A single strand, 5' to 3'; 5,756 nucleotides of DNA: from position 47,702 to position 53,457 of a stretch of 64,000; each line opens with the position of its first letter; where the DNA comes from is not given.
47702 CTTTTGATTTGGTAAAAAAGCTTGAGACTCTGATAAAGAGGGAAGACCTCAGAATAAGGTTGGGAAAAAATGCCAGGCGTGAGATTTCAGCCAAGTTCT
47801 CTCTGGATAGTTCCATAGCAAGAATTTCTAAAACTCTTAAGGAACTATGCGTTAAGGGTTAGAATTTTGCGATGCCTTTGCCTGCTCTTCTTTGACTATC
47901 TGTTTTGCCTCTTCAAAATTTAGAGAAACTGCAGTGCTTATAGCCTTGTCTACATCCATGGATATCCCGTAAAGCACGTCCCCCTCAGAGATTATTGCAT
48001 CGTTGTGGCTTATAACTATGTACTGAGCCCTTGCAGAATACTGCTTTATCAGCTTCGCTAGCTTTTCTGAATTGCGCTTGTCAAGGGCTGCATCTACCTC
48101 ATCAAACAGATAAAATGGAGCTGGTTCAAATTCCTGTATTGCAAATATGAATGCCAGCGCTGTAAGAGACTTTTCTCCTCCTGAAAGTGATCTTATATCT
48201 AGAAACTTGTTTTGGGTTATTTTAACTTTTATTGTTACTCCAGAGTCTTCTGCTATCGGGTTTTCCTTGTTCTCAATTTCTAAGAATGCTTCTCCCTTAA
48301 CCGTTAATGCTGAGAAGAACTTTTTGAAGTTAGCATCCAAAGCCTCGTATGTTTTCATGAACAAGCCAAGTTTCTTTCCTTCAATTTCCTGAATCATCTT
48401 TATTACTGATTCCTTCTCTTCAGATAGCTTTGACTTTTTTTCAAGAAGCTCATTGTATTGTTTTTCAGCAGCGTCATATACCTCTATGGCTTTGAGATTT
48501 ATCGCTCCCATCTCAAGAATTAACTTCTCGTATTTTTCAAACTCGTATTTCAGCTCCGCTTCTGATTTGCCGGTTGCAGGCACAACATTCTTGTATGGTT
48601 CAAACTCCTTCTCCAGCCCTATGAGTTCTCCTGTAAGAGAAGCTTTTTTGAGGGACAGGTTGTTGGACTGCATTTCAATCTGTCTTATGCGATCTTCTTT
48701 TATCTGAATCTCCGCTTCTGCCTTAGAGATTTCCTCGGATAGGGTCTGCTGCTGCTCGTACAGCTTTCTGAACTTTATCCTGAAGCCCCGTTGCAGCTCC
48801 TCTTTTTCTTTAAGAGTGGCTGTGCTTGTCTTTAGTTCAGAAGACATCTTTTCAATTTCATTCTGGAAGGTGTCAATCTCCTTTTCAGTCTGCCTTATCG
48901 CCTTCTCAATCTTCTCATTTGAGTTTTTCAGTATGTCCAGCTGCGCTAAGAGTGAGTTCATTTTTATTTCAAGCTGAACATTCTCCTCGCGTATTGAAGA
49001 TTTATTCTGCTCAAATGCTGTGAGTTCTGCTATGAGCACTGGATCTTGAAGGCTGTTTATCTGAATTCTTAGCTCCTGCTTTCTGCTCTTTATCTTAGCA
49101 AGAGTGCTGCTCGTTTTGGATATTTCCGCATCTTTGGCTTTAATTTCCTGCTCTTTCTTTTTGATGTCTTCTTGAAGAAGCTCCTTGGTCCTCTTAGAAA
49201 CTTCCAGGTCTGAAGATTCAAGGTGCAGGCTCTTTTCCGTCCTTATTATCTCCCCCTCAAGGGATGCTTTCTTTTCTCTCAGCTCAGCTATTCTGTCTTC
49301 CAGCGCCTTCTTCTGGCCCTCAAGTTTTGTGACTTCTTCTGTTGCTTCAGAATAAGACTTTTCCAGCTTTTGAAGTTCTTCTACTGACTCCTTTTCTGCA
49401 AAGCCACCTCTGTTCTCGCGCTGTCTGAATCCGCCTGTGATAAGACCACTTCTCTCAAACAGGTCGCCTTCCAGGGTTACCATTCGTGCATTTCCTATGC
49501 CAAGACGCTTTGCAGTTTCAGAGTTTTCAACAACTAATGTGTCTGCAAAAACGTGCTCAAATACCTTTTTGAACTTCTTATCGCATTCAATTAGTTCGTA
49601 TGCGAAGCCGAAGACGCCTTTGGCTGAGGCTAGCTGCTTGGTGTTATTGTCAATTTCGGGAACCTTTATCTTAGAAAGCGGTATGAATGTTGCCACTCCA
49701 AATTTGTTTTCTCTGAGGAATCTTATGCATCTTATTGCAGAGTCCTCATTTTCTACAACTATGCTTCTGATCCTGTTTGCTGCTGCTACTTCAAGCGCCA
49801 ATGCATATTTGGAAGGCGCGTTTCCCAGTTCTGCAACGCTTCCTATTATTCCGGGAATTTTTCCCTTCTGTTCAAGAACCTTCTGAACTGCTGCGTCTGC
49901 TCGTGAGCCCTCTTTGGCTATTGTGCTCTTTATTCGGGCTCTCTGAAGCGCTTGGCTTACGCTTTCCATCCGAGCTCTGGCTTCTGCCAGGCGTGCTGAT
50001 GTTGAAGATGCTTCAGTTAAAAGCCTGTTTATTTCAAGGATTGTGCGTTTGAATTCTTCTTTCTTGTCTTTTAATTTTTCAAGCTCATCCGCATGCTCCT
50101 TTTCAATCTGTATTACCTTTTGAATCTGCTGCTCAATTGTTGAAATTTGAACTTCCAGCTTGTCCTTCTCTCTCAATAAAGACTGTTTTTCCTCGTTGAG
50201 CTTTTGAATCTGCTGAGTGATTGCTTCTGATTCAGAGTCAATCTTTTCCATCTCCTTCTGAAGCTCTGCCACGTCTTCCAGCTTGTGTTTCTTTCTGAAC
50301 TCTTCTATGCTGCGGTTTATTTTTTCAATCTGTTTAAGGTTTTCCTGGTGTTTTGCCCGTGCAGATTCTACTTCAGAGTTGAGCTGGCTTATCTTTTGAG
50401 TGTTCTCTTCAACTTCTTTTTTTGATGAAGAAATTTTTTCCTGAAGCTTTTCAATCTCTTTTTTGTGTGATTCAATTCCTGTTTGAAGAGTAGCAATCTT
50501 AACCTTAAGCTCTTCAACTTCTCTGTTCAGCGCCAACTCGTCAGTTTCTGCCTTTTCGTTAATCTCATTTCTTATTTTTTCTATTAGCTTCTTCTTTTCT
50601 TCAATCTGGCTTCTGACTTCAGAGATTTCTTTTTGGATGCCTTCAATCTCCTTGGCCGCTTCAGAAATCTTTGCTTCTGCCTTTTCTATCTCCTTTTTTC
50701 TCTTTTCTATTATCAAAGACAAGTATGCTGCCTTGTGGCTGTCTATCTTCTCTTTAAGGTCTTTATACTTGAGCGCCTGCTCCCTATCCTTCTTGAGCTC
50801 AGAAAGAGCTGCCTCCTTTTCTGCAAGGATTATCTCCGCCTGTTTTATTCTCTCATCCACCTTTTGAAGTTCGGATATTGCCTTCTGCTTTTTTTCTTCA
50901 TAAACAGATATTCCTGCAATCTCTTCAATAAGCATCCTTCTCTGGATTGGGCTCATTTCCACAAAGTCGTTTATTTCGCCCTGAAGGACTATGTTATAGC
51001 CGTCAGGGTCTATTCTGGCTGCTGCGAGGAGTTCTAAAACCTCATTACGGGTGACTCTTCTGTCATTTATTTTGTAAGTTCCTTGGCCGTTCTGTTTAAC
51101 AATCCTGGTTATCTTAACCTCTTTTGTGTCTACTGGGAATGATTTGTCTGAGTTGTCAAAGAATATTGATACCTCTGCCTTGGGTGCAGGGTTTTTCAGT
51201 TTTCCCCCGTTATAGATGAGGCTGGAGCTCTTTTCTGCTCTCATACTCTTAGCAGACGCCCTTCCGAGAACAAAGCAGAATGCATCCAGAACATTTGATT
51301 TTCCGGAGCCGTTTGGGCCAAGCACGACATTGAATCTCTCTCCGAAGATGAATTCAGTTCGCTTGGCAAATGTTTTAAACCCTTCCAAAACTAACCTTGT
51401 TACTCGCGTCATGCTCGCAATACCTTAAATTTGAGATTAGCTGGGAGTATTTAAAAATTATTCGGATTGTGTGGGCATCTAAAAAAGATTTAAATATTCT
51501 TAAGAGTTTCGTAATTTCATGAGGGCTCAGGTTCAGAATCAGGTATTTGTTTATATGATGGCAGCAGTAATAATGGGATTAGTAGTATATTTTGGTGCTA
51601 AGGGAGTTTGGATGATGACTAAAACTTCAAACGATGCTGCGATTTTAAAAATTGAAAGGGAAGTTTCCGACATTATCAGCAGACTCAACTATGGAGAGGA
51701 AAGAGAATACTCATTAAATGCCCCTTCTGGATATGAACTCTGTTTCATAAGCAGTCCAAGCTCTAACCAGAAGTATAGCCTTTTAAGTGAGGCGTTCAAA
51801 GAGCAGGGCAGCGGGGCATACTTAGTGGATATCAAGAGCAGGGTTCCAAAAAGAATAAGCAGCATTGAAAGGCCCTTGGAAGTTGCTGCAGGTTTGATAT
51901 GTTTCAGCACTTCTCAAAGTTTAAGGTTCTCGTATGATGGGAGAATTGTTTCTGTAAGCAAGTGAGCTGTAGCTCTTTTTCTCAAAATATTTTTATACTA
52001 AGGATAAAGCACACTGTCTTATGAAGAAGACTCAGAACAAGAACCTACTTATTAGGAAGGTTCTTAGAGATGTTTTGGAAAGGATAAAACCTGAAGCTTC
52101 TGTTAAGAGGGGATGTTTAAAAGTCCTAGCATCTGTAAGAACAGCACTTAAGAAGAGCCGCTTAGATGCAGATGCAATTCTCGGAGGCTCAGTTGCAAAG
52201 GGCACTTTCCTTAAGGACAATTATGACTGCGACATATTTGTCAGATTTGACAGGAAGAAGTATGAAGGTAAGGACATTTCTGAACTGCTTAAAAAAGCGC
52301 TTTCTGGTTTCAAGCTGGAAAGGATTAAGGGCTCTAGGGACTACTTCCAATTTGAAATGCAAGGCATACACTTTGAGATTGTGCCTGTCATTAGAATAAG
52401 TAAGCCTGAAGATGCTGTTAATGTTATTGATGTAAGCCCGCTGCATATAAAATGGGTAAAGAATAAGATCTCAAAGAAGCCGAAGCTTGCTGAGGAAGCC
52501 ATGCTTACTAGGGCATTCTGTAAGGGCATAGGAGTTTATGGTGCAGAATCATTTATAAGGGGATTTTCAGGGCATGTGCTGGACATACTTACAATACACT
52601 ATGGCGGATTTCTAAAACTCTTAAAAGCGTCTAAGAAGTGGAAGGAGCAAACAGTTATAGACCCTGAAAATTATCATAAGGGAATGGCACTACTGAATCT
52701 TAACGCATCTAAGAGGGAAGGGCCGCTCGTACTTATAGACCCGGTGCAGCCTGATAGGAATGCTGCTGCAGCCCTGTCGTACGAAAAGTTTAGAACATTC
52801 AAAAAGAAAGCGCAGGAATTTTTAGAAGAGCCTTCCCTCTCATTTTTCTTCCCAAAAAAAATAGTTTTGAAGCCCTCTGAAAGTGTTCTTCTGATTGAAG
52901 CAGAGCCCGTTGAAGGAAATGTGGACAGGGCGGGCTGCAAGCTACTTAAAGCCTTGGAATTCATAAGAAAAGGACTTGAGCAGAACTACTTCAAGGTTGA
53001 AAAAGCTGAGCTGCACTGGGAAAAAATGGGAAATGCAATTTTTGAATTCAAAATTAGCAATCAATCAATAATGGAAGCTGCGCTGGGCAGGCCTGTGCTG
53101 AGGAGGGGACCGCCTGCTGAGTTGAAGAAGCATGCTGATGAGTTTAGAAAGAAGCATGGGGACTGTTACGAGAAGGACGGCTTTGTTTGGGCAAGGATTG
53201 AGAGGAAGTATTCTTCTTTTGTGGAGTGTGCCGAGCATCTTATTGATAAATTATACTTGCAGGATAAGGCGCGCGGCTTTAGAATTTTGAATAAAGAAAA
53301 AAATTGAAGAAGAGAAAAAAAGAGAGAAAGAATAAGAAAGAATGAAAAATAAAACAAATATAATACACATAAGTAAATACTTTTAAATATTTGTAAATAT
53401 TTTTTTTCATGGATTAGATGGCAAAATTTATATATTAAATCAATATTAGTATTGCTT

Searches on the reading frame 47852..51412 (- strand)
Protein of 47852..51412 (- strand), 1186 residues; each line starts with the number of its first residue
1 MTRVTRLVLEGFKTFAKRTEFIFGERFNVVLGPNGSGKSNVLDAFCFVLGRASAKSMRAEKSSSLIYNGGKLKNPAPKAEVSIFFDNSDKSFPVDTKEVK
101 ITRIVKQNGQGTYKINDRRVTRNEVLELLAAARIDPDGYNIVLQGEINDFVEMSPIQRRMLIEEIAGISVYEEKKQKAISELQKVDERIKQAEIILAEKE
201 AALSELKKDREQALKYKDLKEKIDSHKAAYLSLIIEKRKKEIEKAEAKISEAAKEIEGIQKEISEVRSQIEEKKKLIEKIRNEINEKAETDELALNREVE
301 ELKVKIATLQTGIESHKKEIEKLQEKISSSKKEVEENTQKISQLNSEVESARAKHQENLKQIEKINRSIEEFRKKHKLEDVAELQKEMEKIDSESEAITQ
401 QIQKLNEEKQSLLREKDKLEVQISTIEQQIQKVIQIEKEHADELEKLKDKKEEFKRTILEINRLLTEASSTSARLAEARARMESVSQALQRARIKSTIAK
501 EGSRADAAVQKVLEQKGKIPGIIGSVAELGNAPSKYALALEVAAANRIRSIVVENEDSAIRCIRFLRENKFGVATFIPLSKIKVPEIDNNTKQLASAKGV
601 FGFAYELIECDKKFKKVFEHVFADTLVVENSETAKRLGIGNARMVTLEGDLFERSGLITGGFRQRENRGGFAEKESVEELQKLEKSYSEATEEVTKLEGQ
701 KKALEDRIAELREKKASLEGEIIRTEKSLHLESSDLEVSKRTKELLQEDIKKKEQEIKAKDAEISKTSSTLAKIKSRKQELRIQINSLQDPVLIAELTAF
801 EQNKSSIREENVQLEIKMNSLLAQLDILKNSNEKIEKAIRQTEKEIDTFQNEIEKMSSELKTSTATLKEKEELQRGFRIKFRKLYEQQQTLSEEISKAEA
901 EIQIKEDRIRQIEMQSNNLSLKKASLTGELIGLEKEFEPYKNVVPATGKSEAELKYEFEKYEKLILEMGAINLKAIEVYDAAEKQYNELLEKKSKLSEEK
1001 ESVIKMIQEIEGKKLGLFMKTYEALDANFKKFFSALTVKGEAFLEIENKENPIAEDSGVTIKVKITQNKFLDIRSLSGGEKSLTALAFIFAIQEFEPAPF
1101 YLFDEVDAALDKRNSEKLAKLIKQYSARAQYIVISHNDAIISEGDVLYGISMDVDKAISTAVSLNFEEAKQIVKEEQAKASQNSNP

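Call 12: search_protein_families(library=pfam, proteins=[window:47852-51412:-], max_evalue=0.001)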
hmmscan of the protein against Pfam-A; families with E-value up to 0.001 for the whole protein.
window:47852-51412:- (1186 aa): 7 families
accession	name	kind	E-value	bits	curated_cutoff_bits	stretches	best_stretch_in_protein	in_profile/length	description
PF02463.25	SMC_N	-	1.9e-63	214.3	40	2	4-137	2-135/220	RecF/RecN/SMC N terminal domain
PF06470.18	SMC_hinge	-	1.4e-30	106.5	22.5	1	520-637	2-115/116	SMC proteins Flexible Hinge Domain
PF13476.12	AAA_23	-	1e-14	56.1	27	1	6-257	1-201/201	AAA domain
PF13304.12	AAA_21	-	3.8e-12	47.3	27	2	1041-1142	220-304/304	AAA domain, putative AbiEii toxin, Type IV TA system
PF13175.12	AAA_15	-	9.9e-09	35.7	32.1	1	6-359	5-286/374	AAA ATPase domain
PF14932.11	HAUS-augmin3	-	2.6e-05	24.3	29.4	1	372-477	61-161/260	HAUS augmin-like complex subunit 3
PF13555.12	AAA_29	-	0.00023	21.3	27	1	13-50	10-47/61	P-loop containing region of AAA domain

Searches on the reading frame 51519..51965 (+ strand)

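Call 12: search_protein_families(library=pfam, proteins=[window:51519-51965:+], max_evalue=0.001)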
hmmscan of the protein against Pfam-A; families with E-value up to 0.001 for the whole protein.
window:51519-51965:+ (148 aa): 0 families

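Call 13: search_protein_families(library=ncbifam, proteins=[window:51519-51965:+], max_evalue=0.1)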
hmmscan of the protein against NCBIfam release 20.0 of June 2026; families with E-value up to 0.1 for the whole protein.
window:51519-51965:+ (148 aa): 0 families

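Call 96: search_protein_families(library=pfam, proteins=[window:51519-51962:+], max_evalue=1)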
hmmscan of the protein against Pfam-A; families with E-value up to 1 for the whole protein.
window:51519-51962:+ (148 aa): 1 family
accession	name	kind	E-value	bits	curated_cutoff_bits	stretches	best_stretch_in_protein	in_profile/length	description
PF18422.6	TNFR_16_TM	-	0.23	12.1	25.6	1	9-25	9-25/38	Tumor necrosis factor receptor member 16 trans-membrane domain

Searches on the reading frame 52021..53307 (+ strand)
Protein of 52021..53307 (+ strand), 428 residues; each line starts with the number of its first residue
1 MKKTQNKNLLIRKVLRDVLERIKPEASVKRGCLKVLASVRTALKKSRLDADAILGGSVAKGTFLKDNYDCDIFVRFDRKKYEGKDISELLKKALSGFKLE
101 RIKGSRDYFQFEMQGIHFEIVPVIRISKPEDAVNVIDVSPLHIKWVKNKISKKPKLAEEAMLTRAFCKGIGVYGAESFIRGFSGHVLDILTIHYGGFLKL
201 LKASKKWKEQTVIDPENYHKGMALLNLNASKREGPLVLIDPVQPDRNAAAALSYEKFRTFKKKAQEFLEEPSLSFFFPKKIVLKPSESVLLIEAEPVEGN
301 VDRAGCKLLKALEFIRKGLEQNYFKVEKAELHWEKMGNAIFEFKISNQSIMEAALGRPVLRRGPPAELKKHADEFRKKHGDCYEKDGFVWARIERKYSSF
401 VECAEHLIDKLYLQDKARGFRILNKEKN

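Call 12: search_protein_families(library=pfam, proteins=[window:52021-53307:+], max_evalue=0.001)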
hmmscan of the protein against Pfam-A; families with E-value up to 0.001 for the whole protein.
window:52021-53307:+ (428 aa): 4 families
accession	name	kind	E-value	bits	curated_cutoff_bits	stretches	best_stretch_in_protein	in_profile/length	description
PF09249.16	tRNA_NucTransf2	-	1.3e-33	116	27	1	159-277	2-113/113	tRNA nucleotidyltransferase, second domain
PF01909.29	NTP_transf_2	-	3.9e-09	37.2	21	1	38-110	3-72/93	Nucleotidyltransferase domain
PF18144.7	SMODS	-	1.7e-06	28.8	26.5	1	14-127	6-134/164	Second Messenger Oligonucleotide or Dinucleotide Synthetase domain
PF21133.2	CAA_C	-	1.3e-05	25.4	22.2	1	307-417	23-126/144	CCA-adding enzyme, C-terminal domain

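Call 13: search_protein_families(library=ncbifam, proteins=[window:52021-53307:+], max_evalue=0.1)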
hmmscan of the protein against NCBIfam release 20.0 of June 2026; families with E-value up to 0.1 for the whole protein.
window:52021-53307:+ (428 aa): 3 families
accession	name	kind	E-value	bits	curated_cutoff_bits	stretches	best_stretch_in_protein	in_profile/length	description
TIGR03671.1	cca_archaeal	equivalog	8e-77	258.7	281.3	1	15-408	2-400/410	CCA tRNA nucleotidyltransferase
NF041116.1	CBASS_cyclase_a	equivalog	5.4e-07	29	200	1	52-137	48-146/317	CBASS oligonucleotide cyclase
NF041117.1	CBASS_cyclase_b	equivalog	0.00034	20.3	200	1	36-92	22-80/275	CBASS oligonucleotide cyclase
